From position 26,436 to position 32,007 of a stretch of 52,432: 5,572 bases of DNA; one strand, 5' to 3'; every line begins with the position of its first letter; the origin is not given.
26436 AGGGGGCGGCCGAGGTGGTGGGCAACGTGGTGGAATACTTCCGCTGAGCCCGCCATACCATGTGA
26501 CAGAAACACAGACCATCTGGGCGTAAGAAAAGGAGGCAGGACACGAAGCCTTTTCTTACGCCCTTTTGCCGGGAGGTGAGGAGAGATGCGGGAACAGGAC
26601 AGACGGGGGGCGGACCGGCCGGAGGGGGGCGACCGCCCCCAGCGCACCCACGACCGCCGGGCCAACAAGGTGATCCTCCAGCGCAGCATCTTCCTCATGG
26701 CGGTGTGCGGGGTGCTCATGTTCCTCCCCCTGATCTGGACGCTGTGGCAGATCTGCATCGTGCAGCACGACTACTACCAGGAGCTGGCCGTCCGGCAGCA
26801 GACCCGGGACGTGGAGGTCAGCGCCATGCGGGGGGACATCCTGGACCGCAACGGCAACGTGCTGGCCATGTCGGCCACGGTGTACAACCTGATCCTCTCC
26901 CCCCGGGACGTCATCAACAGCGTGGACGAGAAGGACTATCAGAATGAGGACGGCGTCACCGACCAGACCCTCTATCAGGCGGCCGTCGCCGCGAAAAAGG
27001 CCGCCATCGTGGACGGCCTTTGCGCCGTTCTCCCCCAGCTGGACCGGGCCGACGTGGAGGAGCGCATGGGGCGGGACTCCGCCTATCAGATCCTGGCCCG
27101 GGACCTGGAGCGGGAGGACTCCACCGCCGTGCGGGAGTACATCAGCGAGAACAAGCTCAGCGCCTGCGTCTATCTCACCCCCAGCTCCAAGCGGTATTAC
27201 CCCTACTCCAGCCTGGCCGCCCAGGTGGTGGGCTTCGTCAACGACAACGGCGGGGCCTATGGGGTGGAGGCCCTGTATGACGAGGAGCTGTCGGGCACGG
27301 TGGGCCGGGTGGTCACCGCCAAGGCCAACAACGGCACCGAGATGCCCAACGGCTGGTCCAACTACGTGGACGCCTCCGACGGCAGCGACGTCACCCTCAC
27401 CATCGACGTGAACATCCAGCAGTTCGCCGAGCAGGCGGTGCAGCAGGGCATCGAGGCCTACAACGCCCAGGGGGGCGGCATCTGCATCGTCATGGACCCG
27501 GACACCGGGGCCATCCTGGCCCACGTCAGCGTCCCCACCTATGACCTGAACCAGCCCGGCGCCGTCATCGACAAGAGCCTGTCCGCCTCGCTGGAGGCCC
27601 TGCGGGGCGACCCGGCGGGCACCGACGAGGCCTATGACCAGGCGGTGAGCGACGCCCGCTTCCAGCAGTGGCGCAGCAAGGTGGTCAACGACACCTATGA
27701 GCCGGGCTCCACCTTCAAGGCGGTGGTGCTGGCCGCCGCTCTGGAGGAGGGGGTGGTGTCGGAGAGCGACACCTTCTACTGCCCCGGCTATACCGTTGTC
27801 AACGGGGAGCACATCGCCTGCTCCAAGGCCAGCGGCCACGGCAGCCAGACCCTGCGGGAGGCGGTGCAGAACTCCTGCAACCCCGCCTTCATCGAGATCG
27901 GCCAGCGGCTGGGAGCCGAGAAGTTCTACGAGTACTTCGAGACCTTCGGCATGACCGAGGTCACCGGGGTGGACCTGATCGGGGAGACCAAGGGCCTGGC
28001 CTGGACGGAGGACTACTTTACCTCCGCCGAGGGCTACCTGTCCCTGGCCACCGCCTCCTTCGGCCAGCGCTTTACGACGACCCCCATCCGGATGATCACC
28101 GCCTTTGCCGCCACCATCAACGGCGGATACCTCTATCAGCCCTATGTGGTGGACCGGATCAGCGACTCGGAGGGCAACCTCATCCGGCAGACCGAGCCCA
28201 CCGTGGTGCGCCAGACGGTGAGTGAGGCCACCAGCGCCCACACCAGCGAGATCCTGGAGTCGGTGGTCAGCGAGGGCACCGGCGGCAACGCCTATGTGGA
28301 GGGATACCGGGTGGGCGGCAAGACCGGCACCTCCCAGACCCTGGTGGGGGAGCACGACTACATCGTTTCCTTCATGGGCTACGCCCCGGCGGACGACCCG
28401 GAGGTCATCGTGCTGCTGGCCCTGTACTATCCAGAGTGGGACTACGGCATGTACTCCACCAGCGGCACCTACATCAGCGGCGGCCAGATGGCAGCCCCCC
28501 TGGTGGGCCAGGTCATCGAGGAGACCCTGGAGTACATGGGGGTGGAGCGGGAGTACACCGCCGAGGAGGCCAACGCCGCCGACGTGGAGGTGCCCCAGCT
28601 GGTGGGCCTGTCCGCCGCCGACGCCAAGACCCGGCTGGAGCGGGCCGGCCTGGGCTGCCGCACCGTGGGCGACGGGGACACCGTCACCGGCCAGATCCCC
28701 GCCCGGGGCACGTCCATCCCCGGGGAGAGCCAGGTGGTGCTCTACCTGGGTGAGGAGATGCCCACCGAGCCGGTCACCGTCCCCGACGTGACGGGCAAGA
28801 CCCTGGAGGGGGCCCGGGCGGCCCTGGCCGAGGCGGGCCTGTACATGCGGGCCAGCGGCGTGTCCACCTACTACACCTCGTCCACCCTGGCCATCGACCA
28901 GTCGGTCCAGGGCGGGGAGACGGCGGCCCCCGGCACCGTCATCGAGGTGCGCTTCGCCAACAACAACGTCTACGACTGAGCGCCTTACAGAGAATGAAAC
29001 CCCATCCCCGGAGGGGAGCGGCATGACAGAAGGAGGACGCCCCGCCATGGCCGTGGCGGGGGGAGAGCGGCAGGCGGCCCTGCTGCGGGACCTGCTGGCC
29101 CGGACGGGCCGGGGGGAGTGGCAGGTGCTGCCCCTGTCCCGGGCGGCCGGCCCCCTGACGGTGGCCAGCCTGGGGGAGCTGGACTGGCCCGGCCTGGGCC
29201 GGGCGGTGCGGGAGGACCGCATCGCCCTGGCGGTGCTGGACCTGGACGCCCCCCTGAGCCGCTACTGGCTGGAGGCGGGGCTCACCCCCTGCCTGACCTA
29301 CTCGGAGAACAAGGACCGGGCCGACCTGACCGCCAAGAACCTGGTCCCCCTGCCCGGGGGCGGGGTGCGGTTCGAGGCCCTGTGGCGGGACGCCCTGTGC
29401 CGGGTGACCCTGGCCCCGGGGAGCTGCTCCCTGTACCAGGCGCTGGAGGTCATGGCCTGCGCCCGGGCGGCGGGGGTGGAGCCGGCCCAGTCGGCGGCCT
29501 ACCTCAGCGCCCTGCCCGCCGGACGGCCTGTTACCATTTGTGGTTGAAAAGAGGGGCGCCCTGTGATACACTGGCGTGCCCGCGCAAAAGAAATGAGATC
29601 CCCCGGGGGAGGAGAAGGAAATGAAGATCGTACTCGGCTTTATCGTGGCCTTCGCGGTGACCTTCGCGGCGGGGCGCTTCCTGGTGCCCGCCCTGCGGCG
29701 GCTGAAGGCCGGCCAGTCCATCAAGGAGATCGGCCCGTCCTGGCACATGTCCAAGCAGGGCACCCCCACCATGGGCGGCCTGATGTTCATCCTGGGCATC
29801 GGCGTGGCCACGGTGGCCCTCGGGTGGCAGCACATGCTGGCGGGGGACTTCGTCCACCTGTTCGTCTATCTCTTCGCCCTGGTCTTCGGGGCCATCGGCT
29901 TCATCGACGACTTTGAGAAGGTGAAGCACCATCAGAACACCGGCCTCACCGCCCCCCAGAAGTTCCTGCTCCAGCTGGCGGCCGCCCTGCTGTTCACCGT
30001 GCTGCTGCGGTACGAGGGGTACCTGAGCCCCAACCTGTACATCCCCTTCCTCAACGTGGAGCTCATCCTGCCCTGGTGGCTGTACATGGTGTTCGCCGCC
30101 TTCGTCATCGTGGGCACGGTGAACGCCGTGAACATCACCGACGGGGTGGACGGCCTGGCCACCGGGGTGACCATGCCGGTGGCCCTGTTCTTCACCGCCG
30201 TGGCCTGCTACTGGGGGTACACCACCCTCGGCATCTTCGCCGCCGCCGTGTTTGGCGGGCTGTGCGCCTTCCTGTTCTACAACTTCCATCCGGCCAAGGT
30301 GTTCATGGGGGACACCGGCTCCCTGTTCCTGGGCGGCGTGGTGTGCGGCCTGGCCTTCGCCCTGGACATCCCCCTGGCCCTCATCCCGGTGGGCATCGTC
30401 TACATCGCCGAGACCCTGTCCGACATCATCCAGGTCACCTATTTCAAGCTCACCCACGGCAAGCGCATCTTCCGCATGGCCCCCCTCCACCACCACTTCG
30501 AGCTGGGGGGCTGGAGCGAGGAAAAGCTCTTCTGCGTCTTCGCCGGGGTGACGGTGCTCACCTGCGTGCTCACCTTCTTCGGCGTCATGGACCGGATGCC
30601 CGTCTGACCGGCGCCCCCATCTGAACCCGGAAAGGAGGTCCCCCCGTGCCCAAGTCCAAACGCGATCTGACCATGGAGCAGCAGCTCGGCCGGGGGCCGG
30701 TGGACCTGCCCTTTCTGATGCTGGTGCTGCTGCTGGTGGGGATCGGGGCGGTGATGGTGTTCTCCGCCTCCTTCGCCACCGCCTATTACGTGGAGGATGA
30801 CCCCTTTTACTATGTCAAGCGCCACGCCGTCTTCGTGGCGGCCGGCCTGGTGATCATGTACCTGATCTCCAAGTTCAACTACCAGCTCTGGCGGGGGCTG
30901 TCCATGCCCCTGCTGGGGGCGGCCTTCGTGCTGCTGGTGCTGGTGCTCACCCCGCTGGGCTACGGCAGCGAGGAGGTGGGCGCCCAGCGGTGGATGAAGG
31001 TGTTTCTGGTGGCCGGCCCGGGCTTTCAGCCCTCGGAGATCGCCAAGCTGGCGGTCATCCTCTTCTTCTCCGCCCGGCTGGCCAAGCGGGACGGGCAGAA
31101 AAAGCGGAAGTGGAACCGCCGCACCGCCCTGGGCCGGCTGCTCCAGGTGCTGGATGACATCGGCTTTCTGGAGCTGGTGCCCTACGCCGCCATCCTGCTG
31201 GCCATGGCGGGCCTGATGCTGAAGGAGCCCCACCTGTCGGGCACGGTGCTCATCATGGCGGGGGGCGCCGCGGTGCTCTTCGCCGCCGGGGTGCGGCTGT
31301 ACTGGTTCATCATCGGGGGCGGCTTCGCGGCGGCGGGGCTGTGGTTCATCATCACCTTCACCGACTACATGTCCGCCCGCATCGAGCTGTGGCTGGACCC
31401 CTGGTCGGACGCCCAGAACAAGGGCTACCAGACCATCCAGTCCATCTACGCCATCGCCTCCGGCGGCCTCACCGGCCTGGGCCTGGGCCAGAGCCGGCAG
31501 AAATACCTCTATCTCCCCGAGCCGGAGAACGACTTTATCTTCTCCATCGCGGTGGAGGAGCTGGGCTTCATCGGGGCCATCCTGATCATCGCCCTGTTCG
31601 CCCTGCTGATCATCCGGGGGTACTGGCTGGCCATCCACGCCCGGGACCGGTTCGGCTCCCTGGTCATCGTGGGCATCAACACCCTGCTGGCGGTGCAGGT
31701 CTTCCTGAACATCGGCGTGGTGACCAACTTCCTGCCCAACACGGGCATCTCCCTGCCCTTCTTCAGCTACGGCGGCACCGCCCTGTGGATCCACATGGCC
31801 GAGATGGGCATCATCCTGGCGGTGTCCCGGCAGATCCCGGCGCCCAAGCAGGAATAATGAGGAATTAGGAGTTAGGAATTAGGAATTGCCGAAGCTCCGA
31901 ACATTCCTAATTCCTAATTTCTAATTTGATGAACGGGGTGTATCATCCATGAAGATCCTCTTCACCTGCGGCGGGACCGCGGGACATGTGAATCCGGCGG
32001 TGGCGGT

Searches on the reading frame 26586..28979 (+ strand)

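Call 66: search_protein_families(library=pfam, proteins=[window:26586-28979:+], max_evalue=0.0001)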
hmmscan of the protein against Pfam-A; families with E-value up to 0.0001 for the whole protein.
window:26586-28979:+ (797 aa): 4 families
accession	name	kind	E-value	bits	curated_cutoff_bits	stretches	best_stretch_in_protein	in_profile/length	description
PF00905.27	Transpeptidase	-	6e-66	223.1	22.1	1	298-617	1-282/299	Penicillin binding protein transpeptidase domain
PF03793.24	PASTA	-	2.2e-21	76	23.2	2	667-722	1-63/64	PASTA domain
PF03717.20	PBP_dimer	-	1.3e-17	65.3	24.4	1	78-252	2-175/180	Penicillin-binding Protein dimerisation domain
PF21922.1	PBP_dimer_2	-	2.1e-06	28.4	27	1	202-247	24-69/83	Penicillin binding protein A dimerisation domain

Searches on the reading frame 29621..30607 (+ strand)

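Call 66: search_protein_families(library=pfam, proteins=[window:29621-30607:+], max_evalue=0.0001)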
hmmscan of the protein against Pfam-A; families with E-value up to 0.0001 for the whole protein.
window:29621-30607:+ (328 aa): 2 families
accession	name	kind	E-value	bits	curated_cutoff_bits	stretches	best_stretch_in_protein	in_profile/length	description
PF00953.26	Glycos_transf_4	-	6e-40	137.3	27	1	81-247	3-158/160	Glycosyl transferase family 4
PF10555.14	MraY_sig1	-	9.7e-06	25.3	20.1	1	45-57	1-13/13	Phospho-N-acetylmuramoyl-pentapeptide-transferase signature 1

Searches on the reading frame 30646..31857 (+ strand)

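Call 66: search_protein_families(library=pfam, proteins=[window:30646-31857:+], max_evalue=0.0001)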
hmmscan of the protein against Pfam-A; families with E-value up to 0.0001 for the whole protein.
window:30646-31857:+ (403 aa): 1 family
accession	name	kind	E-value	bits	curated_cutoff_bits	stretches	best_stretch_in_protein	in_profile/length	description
PF01098.24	FTSW_RODA_SPOVE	-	1.2e-92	311.2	26.4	1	24-396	5-353/356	Cell cycle protein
